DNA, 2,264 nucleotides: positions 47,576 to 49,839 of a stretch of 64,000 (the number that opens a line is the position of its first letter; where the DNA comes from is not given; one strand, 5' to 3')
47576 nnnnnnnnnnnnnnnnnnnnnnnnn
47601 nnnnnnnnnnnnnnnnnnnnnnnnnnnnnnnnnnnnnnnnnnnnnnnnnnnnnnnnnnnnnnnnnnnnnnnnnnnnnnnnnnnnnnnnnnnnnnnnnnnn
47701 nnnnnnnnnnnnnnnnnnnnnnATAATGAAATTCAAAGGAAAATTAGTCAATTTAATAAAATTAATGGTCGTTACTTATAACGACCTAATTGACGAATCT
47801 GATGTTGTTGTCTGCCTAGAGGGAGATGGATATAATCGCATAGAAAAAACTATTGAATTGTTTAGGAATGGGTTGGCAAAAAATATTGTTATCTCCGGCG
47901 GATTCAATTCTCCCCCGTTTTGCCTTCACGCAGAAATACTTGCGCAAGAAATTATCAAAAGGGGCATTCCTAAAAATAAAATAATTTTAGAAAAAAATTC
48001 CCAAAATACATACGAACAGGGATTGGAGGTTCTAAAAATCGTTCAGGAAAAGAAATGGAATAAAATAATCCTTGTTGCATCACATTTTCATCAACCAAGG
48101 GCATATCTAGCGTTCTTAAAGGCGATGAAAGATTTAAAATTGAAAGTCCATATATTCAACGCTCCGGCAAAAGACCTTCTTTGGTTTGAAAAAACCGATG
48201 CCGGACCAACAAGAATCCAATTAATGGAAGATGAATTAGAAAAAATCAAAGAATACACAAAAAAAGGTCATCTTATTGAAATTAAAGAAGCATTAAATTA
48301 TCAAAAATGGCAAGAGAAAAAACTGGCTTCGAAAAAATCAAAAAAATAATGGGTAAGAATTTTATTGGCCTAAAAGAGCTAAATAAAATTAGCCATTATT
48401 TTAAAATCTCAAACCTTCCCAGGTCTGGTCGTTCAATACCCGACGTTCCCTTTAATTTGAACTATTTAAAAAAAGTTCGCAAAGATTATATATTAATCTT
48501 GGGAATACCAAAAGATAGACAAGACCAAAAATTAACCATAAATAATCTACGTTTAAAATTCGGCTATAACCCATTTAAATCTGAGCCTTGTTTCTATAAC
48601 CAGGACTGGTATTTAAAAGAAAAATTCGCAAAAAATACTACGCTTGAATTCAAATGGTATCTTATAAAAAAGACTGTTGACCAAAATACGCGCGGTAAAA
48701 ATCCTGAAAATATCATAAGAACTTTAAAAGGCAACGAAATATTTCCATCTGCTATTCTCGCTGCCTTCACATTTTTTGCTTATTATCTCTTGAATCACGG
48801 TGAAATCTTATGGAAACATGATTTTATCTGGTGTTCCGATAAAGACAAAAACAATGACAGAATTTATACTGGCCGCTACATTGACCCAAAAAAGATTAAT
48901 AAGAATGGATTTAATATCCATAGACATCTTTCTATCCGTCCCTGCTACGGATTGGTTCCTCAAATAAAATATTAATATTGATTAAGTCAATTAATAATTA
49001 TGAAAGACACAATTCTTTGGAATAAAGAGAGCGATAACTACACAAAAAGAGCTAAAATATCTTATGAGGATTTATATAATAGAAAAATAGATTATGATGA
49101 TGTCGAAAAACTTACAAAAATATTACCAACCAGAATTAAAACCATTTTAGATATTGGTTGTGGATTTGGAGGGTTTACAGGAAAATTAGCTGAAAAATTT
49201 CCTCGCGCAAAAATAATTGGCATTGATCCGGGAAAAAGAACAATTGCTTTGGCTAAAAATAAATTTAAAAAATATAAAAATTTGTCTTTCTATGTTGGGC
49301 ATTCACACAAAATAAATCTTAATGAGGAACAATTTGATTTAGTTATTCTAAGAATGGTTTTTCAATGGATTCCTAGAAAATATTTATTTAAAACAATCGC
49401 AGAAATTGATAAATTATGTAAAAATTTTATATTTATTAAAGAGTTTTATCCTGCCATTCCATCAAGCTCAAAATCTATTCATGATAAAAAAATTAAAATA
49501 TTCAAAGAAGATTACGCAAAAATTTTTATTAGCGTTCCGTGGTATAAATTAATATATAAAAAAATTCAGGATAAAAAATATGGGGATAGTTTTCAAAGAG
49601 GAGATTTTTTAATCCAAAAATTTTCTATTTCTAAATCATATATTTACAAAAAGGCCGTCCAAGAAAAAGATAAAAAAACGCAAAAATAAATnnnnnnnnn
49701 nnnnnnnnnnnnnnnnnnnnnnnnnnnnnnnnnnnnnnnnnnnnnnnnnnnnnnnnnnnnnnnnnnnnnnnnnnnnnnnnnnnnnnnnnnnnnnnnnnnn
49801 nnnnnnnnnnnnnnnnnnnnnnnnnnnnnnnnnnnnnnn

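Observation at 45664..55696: Nonulosonic acid (pseudaminic/legionaminic-type) pathway core, linked to two cobalamin radical SAM enzymes and a class III aminotransferase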

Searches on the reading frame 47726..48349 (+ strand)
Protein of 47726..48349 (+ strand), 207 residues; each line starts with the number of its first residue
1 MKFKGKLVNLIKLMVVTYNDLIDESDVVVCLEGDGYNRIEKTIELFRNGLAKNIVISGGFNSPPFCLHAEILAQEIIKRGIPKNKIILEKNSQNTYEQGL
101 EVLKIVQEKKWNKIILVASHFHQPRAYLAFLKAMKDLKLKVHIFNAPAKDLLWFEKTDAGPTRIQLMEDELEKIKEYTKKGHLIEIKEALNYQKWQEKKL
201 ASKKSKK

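Call 3: search_protein_families(library=pfam, proteins=[window:47726-48349:+], max_evalue=0.01)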
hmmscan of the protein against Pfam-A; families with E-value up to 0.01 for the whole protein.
window:47726-48349:+ (207 aa): 1 family
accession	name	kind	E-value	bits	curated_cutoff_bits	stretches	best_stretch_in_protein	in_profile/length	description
PF02698.23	DUF218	-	1e-20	74.4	27.6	1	26-152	1-110/133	DUF218 domain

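Call 6: search_protein_families(library=ncbifam, proteins=[window:47726-48349:+], max_evalue=0.001)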
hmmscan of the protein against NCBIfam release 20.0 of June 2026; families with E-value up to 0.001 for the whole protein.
window:47726-48349:+ (207 aa): 1 family
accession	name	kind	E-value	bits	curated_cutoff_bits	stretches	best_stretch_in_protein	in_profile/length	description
NF007794.0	PRK10494.1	equivalog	5.5e-06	26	205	1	35-132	105-199/259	envelope biogenesis factor ElyC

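Call 61: search_solved_structures(query=window:47726-48349:+, max_evalue=1)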
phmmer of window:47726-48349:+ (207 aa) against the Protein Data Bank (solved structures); distinct sequences matched with E-value up to 1: 0.

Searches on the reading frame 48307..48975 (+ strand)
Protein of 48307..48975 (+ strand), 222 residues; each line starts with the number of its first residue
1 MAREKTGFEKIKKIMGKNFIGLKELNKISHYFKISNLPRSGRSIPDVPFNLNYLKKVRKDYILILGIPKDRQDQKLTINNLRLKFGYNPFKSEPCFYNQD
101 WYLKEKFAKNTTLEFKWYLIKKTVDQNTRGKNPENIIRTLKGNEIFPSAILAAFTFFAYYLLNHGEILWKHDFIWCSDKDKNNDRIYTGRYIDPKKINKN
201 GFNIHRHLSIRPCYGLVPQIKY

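Call 3: search_protein_families(library=pfam, proteins=[window:48307-48975:+], max_evalue=0.01)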
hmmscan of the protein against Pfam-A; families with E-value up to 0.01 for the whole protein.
window:48307-48975:+ (222 aa): 1 family
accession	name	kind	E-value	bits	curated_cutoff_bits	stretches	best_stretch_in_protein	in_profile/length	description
PF22346.2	CARDS_D3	-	0.0089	16.5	27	0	96-146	62-114/142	ADP-ribosylating toxin CARDS, C-terminal beta-trefoil domain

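Call 6: search_protein_families(library=ncbifam, proteins=[window:48307-48975:+], max_evalue=0.001)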
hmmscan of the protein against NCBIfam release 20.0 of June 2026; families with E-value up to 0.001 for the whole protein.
window:48307-48975:+ (222 aa): 0 families

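Call 51: search_solved_structures(query=window:48307-48975:+, max_evalue=10)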
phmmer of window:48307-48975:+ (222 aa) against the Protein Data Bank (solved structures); distinct sequences matched with E-value up to 10: 0.

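Call 54: find_homologous_proteins(query=window:48307-48975:+, max_evalue=0.001)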
Query window:48307-48975:+ (222 aa): 1169 proteins with E <= 0.001 among 1244 candidates; the best 120 are listed.
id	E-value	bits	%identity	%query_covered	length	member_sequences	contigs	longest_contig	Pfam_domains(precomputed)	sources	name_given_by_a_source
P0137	3.6e-149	513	100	100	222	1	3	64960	-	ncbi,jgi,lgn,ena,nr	ncbi:MAG TPA: hypothetical protein VMW82_02825 [Candidatus Paceibacterota bacterium]|nr:hypothetical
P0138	8.1e-122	423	86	96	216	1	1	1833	-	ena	-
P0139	3.6e-111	388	76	100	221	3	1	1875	-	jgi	-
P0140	3.3e-105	369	73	99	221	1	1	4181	-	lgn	-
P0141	4.4e-104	365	72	99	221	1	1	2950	-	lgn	-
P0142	7.9e-104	364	71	100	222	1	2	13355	-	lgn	-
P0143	7.7e-103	361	70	99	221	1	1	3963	-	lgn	-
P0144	4.8e-101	355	73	93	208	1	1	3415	-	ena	-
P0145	6.7e-100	352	70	97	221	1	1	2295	-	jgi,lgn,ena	-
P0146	1.0e-99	351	73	96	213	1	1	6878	-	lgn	-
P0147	2.0e-98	347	70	96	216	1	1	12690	-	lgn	-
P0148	5.0e-95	336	69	93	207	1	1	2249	-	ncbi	-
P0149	1.0e-94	335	68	95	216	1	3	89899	-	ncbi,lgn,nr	ncbi:MAG: hypothetical protein PHZ04_02595 [Patescibacteria group bacterium]|nr:hypothetical protein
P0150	4.1e-94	333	68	95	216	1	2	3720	-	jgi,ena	-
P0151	6.6e-94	332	69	95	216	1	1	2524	-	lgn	-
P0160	1.2e-91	324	66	95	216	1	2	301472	-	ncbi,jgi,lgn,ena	ncbi:MAG: hypothetical protein WC619_00485 [Patescibacteria group bacterium]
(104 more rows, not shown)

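Call 56: find_encoding_contigs(protein=P0160, flank=8000, max_places=3)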
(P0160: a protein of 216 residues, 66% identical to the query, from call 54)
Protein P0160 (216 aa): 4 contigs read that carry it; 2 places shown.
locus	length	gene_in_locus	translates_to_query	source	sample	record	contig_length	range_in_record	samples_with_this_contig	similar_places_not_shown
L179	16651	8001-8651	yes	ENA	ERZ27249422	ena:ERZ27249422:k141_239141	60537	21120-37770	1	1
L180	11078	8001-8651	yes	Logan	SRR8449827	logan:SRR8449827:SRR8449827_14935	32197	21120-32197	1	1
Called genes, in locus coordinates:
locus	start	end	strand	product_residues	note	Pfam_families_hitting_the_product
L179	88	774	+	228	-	PF16316:DUF4956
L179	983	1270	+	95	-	PF12728:HTH_17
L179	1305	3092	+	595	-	PF00664:ABC_membrane, PF02463:SMC_N, PF00005:ABC_tran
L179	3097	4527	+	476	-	PF05159:Capsule_synth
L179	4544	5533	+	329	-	PF00106:adh_short (weak), PF01370:Epimerase, PF02719:Polysacc_synt_2, PF04321:RmlD_sub_bind, PF05368:NmrA, PF01073:3Beta_HSD, PF13460:NAD_binding_10, PF16363:GDP_Man_Dehyd, +2 more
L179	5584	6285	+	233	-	PF13489:Methyltransf_23 (weak), PF13847:Methyltransf_31, PF08241:Methyltransf_11, PF08242:Methyltransf_12 (weak), PF13649:Methyltransf_25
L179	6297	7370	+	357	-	PF03102:NeuB, PF08666:SAF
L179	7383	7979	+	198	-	PF02698:DUF218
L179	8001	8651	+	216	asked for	-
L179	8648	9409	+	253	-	PF02348:CTP_transf_3, PF12804:NTP_transf_3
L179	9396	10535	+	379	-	PF13489:Methyltransf_23, PF08241:Methyltransf_11 (faint), PF08242:Methyltransf_12 (faint)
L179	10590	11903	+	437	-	PF00202:Aminotran_3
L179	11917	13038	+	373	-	PF01041:DegT_DnrJ_EryC1, PF00155:Aminotran_1_2, PF01212:Beta_elim_lyase, PF01053:Cys_Met_Meta_PP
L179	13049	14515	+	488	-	PF02310:B12-binding, PF04055:Radical_SAM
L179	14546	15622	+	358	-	-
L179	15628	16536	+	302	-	PF00248:Aldo_ket_red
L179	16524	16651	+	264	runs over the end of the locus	PF02348:CTP_transf_3, PF12804:NTP_transf_3 (weak)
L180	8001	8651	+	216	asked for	-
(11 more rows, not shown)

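Call 66: predict_structure(alignment_id=A2)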
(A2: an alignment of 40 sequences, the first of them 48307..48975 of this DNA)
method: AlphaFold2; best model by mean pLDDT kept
length: 222 residues; sequences in the alignment: 40
mean_pLDDT: 92.2   pTM: 0.91
mean pLDDT of the five models: 92.2, 90.5, 90.1, 89.5, 89.1
residues with pLDDT >= 90: 180; 70-90: 31; 50-70: 7; < 50: 4
segments of 3 or more residues with pLDDT < 50: 1-4
pLDDT, mean of each block of 10 residues (from residue 1): 64 98 95 79 88 97 97 96 93 87 96 98 97 95 96 98 96 96 95 86 89 96 89
secondary structure, 60 per line:
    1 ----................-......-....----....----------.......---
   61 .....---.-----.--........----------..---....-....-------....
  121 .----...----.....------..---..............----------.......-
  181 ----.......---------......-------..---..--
elements in order: H5-18 H22-27 H29-32 H37-40 H51-57 E61-65 H78-85 H101-104 H106-109 E117-121 H133-137 H149-162 E173-179 E185-191 E201-206

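Call 91: search_protein_families(library=pfam, proteins=[L179:14546-15622:+, L179:9396-10535:+], max_evalue=0.01)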
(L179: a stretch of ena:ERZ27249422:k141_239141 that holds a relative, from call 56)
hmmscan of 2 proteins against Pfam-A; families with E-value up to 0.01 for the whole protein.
L179:14546-15622:+ (358 aa): 0 families

L179:9396-10535:+ (379 aa): 6 families
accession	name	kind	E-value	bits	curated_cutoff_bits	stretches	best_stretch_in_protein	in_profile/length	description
PF13489.12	Methyltransf_23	-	2.2e-18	66.9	27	1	165-319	17-163/164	Methyltransferase domain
PF08242.18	Methyltransf_12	-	1.7e-05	25.9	30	1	177-260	1-93/98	Methyltransferase domain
PF08241.18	Methyltransf_11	-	2.4e-05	25.3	21.2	1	177-260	1-88/95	Methyltransferase domain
PF13649.12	Methyltransf_25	-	4.2e-05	24.6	27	1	176-259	1-93/97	Methyltransferase domain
PF13847.12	Methyltransf_31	-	0.0015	18.7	27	1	174-270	5-112/145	Methyltransferase domain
PF05219.18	DREV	-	0.0024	17.5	26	1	161-281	83-200/265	DREV methyltransferase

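Call 93: search_protein_families(library=ncbifam, proteins=[L179:11917-13038:+, L179:4544-5533:+], max_evalue=1e-40)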
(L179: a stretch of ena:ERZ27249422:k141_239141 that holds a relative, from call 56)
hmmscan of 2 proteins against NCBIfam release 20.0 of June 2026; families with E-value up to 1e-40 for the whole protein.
L179:11917-13038:+ (373 aa): 7 families
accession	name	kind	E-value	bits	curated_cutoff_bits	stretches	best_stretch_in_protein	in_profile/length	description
TIGR03588.1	PseC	equivalog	1.6e-138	461.8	423.5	1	1-363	1-377/380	UDP-4-amino-4,6-dideoxy-N-acetyl-beta-L-altrosamine transaminase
NF008658.2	PRK11658.1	equivalog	4.4e-87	292.2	631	1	2-359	5-370/379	UDP-4-amino-4-deoxy-L-arabinose aminotransferase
TIGR04181.1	NHT_00031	hypoth_equivalog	5.4e-80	268.9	420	1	8-346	7-358/359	LegC family aminotransferase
NF008687.0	PRK11706.1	equivalog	4.9e-73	246.1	375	1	1-366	1-374/375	dTDP-4-amino-4,6-dideoxygalactose transaminase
NF011936.0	PRK15407.1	equivalog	8.1e-66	222.5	423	1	2-210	37-251/440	lipopolysaccharide biosynthesis protein RfbH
TIGR02379.1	ECA_wecE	subfamily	1e-59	202.2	434.85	1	2-365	2-374/376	dTDP-4-amino-4,6-dideoxy-D-glucose transaminase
TIGR04427.1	PLP_DesI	equivalog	5.6e-58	196.9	650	1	17-363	38-380/390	dTDP-4-dehydro-6-deoxyglucose aminotransferase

L179:4544-5533:+ (329 aa): 2 families
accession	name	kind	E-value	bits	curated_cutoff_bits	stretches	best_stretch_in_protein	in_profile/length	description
TIGR03589.1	PseB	equivalog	1.1e-133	445.2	407.75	1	6-325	2-323/324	UDP-N-acetylglucosamine 4,6-dehydratase (inverting)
TIGR04130.1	FnlA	equivalog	1.7e-73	247.5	730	1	6-303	2-302/337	UDP-N-acetylglucosamine 4,6-dehydratase/5-epimerase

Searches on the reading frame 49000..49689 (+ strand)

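Call 3: search_protein_families(library=pfam, proteins=[window:49000-49689:+], max_evalue=0.01)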
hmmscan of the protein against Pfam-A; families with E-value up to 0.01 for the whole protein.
window:49000-49689:+ (229 aa): 15 families
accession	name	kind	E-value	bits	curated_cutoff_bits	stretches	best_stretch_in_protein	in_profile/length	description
PF13649.12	Methyltransf_25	-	3.4e-17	63.4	27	1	49-141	1-94/97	Methyltransferase domain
PF08241.18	Methyltransf_11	-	4.2e-15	56.6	21.2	1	50-141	1-88/95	Methyltransferase domain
PF13847.12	Methyltransf_31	-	6.5e-15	55.5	27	1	47-139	5-100/145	Methyltransferase domain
PF08242.18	Methyltransf_12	-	3.6e-14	53.7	30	1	50-141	1-93/98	Methyltransferase domain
PF13489.12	Methyltransf_23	-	6.2e-08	33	27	1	38-126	13-96/164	Methyltransferase domain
PF05175.20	MTS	-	5.9e-07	29.7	23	1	38-116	23-103/170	Methyltransferase small domain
PF02390.23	Methyltransf_4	-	1e-06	28.8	24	1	48-97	4-55/173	Putative methyltransferase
PF09445.16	Methyltransf_15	-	2.9e-05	24.1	22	1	47-187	2-87/165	RNA cap guanine-N2 methyltransferase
PF01728.25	FtsJ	-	7.4e-05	23.2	24.1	1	40-91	17-66/181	FtsJ-like methyltransferase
PF05401.17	NodS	-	0.00038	20.8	24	1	46-128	44-123/201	Nodulation protein S (NodS)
PF24675.1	NpmA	-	0.00041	20.1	60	1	37-85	15-63/214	16S rRNA (adenine(1408)-N(1))-methyltransferase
PF00891.24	Methyltransf_2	-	0.00096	19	22.3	1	43-123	60-140/210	O-methyltransferase domain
PF01795.25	Methyltransf_5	-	0.001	19.1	27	1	47-105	22-81/309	MraW methylase family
PF02353.26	CMAS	-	0.0013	18.5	27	1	47-115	64-131/273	Mycolic acid cyclopropane synthetase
PF01209.24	Ubie_methyltran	-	0.0023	17.8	20.1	1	44-117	46-122/233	ubiE/COQ5 methyltransferase family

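Call 6: search_protein_families(library=ncbifam, proteins=[window:49000-49689:+], max_evalue=0.001)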
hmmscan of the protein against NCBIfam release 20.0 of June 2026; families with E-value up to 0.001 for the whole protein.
window:49000-49689:+ (229 aa): 42 families (the best 25 are shown)
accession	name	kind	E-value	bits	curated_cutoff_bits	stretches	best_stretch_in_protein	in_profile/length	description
TIGR02072.1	BioC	equivalog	1.1e-14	54.9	184.95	1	35-127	24-113/244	malonyl-ACP O-methyltransferase BioC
NF002463.0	PRK01683.1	equivalog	6.9e-11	42.2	297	1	35-128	21-110/258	trans-aconitate 2-methyltransferase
NF008300.0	PRK11088.1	equivalog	1.4e-10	41.1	303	1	33-116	72-156/272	23S rRNA (guanine(745)-N(1))-methyltransferase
NF001244.0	PRK00216.1-5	equivalog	4.6e-09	35.9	216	1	43-115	46-122/236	bifunctional demethylmenaquinone methyltransferase/2-methoxy-6-polyprenyl-1,4-benzoquinol methylase UbiE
NF010703.0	PRK14103.1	equivalog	5.2e-09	35.9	320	1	36-127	20-105/256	trans-aconitate 2-methyltransferase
TIGR03587.1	Pse_Me-ase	hypoth_equivalog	8.4e-09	35.8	112.05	1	12-180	15-174/204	pseudaminic acid biosynthesis-associated methylase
NF040539.1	AST_met_ArsM_2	exception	9.6e-09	35.4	240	1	41-146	52-162/262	putative arsinothricin biosynthesis methyltransferase ArsM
TIGR00091.1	TIGR00091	equivalog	1e-08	34.8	112.65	1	34-105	5-78/194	tRNA (guanosine(46)-N7)-methyltransferase TrmB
NF043040.1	corrin_prot_MT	hypoth_equivalog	1.1e-08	34.7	180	1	44-139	40-138/216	corrinoid protein-associated methyltransferase CpaM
TIGR01934.1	MenG_MenH_UbiE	subfamily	3e-08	33.2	158.35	1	40-115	34-110/223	ubiquinone/menaquinone biosynthesis methyltransferase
TIGR02021.1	BchM-ChlM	equivalog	2.2e-07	30.5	158.9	1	38-146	48-153/218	magnesium protoporphyrin IX methyltransferase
TIGR01983.1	UbiG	equivalog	4.9e-07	29.3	102.95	1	45-124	49-129/228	bifunctional 2-polyprenyl-6-hydroxyphenol methylase/3-demethylubiquinol 3-O-methyltransferase UbiG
NF004851.0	PRK06202.1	equivalog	5.1e-07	29.4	243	1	43-145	58-163/237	hypothetical protein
NF041650.1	nod_mtase_NodS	equivalog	6.4e-07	29.3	300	1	44-124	37-114/190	nodulation methyltransferase NodS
NF041537.1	ArsM_AhpD_UU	exception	8.8e-07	28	510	1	47-136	78-168/345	arsenite methyltransferase/AhpD domain selenoprotein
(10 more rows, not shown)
